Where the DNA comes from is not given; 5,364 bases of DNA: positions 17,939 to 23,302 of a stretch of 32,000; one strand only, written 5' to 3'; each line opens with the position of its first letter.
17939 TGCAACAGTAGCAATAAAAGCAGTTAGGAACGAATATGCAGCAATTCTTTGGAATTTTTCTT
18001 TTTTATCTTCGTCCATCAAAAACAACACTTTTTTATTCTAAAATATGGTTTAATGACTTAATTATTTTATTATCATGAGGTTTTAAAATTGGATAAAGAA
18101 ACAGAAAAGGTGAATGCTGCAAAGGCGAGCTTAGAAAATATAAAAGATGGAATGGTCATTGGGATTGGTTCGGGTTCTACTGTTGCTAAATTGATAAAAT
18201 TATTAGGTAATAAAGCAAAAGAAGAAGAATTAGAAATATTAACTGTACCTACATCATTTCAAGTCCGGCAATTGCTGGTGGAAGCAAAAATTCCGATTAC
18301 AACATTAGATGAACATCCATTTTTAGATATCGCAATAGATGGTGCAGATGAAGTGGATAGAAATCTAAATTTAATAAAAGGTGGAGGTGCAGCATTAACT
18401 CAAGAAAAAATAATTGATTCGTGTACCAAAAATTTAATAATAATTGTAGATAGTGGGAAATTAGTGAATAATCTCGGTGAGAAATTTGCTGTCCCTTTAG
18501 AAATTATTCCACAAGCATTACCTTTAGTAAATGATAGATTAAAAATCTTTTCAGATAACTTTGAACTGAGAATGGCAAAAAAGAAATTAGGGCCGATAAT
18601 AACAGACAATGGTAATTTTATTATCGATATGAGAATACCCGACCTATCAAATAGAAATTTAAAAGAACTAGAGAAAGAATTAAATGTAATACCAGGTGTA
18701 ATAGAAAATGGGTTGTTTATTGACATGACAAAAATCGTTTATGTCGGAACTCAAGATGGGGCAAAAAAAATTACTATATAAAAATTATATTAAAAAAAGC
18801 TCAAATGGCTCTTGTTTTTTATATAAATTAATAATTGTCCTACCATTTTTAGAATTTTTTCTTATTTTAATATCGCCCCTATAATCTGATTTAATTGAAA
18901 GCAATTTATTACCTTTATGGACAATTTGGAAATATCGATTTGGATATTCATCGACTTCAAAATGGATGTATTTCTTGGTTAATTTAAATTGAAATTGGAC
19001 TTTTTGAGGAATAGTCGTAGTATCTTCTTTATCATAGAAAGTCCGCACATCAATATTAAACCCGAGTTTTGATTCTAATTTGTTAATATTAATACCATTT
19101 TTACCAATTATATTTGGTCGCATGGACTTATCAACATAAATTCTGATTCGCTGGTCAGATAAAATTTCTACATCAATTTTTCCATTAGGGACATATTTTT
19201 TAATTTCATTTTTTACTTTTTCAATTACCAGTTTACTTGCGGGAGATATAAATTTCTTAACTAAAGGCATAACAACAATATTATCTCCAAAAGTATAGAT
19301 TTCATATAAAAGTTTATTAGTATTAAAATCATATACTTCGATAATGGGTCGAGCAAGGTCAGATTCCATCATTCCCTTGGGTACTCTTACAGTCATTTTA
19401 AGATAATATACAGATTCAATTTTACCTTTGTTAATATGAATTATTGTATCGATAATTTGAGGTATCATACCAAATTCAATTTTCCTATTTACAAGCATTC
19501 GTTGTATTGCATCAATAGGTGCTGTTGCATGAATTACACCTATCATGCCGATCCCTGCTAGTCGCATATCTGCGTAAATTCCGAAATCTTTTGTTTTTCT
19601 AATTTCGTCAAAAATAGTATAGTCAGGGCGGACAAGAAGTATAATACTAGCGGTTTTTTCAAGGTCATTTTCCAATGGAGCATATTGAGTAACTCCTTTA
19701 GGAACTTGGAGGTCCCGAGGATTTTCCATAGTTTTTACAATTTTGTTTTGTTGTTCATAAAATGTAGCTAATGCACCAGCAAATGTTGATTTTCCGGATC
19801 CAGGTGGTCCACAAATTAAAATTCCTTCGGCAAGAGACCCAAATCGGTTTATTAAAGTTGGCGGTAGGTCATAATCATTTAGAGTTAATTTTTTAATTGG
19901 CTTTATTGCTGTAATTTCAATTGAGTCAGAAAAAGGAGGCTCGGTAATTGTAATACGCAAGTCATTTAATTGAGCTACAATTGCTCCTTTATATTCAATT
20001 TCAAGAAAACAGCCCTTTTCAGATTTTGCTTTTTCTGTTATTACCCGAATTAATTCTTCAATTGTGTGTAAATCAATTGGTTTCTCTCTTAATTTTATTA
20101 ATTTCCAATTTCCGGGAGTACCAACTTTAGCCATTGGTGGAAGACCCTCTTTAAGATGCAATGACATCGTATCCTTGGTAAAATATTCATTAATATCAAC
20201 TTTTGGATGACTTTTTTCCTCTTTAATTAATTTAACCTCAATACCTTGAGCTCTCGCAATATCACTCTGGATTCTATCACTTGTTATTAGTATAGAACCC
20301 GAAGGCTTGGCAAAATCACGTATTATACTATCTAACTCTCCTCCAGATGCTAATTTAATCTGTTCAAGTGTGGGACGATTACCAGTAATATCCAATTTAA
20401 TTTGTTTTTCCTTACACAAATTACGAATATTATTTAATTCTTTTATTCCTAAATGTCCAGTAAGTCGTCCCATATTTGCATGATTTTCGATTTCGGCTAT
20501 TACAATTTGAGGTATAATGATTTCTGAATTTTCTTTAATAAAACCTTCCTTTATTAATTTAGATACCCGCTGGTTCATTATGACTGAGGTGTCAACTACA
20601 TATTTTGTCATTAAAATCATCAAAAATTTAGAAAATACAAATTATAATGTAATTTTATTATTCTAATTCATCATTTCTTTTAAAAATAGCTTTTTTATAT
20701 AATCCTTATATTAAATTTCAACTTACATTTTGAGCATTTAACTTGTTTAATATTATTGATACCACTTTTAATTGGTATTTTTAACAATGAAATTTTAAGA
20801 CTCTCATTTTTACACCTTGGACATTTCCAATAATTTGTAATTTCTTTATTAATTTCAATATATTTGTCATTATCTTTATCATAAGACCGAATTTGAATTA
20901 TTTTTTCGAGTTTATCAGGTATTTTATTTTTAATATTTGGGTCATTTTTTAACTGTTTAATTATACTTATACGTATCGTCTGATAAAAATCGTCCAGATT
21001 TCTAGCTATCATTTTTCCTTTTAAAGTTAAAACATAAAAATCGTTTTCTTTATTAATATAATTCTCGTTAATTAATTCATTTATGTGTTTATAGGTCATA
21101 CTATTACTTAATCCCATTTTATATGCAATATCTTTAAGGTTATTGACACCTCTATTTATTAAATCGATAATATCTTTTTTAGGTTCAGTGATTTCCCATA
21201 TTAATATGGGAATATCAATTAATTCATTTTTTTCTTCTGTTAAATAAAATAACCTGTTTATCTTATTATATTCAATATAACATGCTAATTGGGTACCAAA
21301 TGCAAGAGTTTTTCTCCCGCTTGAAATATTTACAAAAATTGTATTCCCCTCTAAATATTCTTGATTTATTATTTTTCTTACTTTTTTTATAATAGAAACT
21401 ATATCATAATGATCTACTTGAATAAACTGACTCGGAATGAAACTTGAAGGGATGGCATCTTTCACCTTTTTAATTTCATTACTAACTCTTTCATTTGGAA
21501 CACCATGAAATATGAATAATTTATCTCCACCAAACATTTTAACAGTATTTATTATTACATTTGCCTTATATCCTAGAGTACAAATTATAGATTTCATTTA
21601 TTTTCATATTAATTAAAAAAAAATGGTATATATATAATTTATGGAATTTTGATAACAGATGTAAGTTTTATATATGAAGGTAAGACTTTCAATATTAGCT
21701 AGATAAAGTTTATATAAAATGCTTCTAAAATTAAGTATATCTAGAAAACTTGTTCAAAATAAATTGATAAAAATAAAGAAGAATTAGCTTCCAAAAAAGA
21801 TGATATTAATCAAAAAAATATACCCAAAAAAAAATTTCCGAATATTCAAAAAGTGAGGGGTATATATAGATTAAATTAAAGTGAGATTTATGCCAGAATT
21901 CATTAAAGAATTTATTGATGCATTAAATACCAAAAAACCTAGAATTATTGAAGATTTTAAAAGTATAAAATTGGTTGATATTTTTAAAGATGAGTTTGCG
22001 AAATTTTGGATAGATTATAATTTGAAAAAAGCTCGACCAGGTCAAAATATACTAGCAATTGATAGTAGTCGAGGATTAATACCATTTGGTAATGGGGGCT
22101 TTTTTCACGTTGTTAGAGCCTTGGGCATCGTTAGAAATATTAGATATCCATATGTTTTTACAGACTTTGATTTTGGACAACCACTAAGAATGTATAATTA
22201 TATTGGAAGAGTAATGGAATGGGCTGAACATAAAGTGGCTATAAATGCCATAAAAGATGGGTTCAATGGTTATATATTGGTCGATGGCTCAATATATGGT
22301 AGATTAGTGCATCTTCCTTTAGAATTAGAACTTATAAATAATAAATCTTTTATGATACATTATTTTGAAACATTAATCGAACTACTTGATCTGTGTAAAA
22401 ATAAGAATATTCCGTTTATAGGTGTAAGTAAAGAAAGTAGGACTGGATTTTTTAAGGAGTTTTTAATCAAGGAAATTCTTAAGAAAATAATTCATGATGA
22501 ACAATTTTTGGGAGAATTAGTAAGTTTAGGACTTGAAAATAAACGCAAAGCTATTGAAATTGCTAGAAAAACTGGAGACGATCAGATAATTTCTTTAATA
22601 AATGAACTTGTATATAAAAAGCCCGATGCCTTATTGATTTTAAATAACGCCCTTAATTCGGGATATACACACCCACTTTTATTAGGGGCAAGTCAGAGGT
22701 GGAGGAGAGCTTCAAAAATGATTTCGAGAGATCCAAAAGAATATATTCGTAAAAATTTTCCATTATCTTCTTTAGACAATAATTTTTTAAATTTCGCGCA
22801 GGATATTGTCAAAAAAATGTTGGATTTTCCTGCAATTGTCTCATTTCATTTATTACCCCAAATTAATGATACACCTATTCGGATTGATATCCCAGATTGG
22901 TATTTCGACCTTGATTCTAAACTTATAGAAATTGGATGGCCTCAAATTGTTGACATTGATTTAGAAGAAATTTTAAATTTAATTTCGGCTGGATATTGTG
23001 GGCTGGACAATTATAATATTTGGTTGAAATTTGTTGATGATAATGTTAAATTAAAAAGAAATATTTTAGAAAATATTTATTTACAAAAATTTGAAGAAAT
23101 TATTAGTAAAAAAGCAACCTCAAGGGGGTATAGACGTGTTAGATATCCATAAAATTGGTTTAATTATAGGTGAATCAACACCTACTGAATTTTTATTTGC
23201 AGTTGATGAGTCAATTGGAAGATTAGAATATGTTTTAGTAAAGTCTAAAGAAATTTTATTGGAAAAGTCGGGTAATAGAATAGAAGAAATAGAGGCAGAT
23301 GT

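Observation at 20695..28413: Csa3-like CARF-wHTH regulator, with no cas genes nearby, head-to-head with nurA-herA-mre11-rad50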

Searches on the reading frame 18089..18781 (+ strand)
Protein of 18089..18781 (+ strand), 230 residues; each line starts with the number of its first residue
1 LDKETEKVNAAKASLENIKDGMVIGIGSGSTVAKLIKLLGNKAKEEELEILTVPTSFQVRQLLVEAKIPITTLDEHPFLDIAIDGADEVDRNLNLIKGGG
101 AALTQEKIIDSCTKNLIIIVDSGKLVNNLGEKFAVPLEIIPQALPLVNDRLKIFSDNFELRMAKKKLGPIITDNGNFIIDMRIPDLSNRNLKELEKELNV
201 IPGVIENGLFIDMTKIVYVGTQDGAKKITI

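Call 3: search_protein_families(library=pfam, proteins=[window:18089-18781:+], max_evalue=0.01)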
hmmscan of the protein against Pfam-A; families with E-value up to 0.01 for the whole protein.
window:18089-18781:+ (230 aa): 2 families
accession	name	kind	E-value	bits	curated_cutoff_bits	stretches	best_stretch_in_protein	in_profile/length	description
PF06026.20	Rib_5-P_isom_A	-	1.3e-61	207.6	26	1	52-224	2-173/173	Ribose 5-phosphate isomerase A (phosphoriboisomerase A)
PF00455.28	DeoRC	-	2.3e-05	24.8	31.8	1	4-52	3-48/160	DeoR C terminal sensor domain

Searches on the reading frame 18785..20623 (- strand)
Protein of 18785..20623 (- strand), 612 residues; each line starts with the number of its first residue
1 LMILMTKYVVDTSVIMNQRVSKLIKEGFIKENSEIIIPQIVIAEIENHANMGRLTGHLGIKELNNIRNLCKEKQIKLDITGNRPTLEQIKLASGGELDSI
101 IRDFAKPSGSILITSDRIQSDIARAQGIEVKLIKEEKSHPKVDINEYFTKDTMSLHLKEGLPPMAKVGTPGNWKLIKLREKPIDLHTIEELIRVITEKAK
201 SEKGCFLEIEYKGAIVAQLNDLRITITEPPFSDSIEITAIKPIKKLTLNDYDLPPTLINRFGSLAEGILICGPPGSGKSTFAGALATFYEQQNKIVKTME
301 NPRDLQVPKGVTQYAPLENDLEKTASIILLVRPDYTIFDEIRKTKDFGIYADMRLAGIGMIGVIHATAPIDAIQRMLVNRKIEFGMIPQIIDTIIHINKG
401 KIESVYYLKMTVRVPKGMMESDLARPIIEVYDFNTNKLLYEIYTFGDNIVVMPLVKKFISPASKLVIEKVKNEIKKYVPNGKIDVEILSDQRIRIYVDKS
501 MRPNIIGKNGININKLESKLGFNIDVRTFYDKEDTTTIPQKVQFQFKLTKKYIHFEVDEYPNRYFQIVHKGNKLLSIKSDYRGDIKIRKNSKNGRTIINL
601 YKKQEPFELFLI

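Call 3: search_protein_families(library=pfam, proteins=[window:18785-20623:-], max_evalue=0.01)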
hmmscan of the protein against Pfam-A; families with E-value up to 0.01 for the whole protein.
window:18785-20623:- (612 aa): 17 families
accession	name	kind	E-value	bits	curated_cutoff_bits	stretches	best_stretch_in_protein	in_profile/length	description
PF01850.27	PIN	-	9.2e-09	36.4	23.6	1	8-124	1-119/120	PIN domain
PF00437.27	T2SSE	-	6e-08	32.2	24.9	1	268-377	145-256/370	Type II/IV secretion system protein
PF13638.12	PIN_4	-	3.4e-06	27.8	21.9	1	8-130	1-128/132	PIN domain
PF07650.23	KH_2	-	3.4e-05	24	22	1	467-524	3-58/78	KH domain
PF00013.35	KH_1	-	5.1e-05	23.4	21.5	1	493-535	2-47/66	KH domain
PF13238.12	AAA_18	-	0.0005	21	29.4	1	268-287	1-20/128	AAA domain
PF20720.3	nSTAND3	-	0.00056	20.1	27.2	1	268-305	20-57/155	Novel STAND NTPase 3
PF00005.33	ABC_tran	-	0.0013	19.8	25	0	267-298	13-44/137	ABC transporter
PF13173.12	AAA_14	-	0.0014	19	27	1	268-348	5-78/129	AAA domain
PF13555.12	AAA_29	-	0.0023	18.1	27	0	266-287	22-44/61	P-loop containing region of AAA domain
PF19975.5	DO-GTPase1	-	0.0038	17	27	0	269-307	1-39/271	Double-GTPase 1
PF08433.16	KTI12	-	0.0047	16.9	22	0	268-299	4-35/271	Chromatin associated protein KTI12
PF07728.20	AAA_5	-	0.0053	17.2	22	1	268-306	2-38/139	AAA domain (dynein-related subfamily)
PF13671.12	AAA_33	-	0.0055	17.4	27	1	268-286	2-20/143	AAA domain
PF13401.12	AAA_22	-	0.0058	17.4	27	0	268-302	8-42/130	AAA domain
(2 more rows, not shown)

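Call 89: search_protein_families(library=ncbifam, proteins=[window:18785-20623:-], max_evalue=0.001)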
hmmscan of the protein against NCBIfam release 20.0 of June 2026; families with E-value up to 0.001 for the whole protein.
window:18785-20623:- (612 aa): 11 families
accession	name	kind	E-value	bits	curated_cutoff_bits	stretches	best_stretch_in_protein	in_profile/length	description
NF010335.0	PRK13764.1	equivalog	7.7e-225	748.1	340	1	5-607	3-608/613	ATPase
NF053733.1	HJMigATPsPINA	equivalog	1e-129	433.4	800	1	10-526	2-498/502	holliday junction branch migration ATPase PINA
NF041000.1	ATPase_ComGA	equivalog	1.6e-08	33.9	300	1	268-377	131-243/267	competence type IV pilus ATPase ComGA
TIGR01420.1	pilT_fam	subfamily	3.4e-07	29.8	319.1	1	146-302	8-160/343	PilT/PilU family type 4a pilus ATPase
TIGR02788.1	VirB11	equivalog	9.1e-06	24.9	249.95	1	267-398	146-295/308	P-type DNA transfer ATPase VirB11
TIGR02533.1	type_II_gspE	equivalog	2.8e-05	23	630.25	1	266-377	243-357/486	type II secretion system ATPase GspE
TIGR02525.1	plasmid_TraJ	equivalog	0.00021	20.4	368.3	1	268-379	152-272/372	plasmid transfer ATPase TraJ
NF010425.0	PRK13851.1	equivalog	0.00032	19.7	461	1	267-377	164-281/344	type IV secretion system protein VirB11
TIGR02858.1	spore_III_AA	equivalog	0.00038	19.8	281.3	0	323-406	184-270/272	stage III sporulation protein AA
TIGR02782.1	TrbB_P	equivalog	0.00054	19.3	304.55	0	267-400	138-281/303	P-type conjugative transfer ATPase TrbB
NF010475.0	PRK13900.1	equivalog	0.0008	18.6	389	0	267-395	162-299/333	type IV secretion system ATPase VirB11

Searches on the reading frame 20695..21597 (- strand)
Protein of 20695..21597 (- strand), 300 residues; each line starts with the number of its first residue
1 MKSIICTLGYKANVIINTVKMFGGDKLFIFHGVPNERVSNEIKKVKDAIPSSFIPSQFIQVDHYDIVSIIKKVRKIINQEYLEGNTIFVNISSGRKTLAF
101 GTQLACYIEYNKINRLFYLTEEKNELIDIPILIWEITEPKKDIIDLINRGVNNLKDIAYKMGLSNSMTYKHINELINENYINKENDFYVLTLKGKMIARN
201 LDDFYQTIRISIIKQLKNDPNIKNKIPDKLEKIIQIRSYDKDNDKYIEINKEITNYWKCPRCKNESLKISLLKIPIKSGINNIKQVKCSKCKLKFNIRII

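Call 3: search_protein_families(library=pfam, proteins=[window:20695-21597:-], max_evalue=0.01)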
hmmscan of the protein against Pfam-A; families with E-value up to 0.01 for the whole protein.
window:20695-21597:- (300 aa): 9 families
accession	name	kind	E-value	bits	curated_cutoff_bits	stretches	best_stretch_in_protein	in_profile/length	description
PF19810.5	HFX_2341_N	-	8.9e-16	58.9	30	1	5-122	4-118/120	HFX_2341-like, N-terminal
PF14947.12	HTH_45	-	3.3e-08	33.9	25.5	1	142-206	10-74/77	Winged helix-turn-helix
PF22662.2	Csa3_N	-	7.1e-08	33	27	1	2-108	1-110/120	Csa3 CRISPR-associated Rossmann-like domain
PF09651.16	Cas_APE2256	-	2.1e-06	28.1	24.8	1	66-132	73-136/136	CRISPR-associated protein (Cas_APE2256)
PF24409.1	wHTH-PRTase_assc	-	0.0002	21.8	27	1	143-202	3-59/83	wHTH-PRTase associated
PF09623.16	Cas_NE0113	-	0.00027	21.2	23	1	65-125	77-138/208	CRISPR-associated protein NE0113 (Cas_NE0113)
PF05129.18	Zn_ribbon_Elf1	-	0.0007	20.1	29.8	1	247-299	13-60/79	Transcription elongation factor Elf1 like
PF25213.1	HVO_A0261_N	-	0.0011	19.3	35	1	145-209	18-82/86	HVO_A0261 N-terminal domain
PF13412.12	HTH_24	-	0.0037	17.3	21.9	0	152-181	18-47/48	Winged helix-turn-helix DNA-binding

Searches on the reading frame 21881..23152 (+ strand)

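Call 3: search_protein_families(library=pfam, proteins=[window:21881-23152:+], max_evalue=0.01)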
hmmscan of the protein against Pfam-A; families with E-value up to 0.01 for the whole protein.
window:21881-23152:+ (423 aa): 1 family
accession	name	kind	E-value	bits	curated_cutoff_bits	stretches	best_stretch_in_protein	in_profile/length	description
PF09376.16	NurA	-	1.1e-09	38.6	21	1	56-344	2-204/254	NurA domain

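Call 89: search_protein_families(library=ncbifam, proteins=[window:21881-23152:+], max_evalue=0.001)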
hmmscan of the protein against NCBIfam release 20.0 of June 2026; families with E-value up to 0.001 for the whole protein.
window:21881-23152:+ (423 aa): 0 families
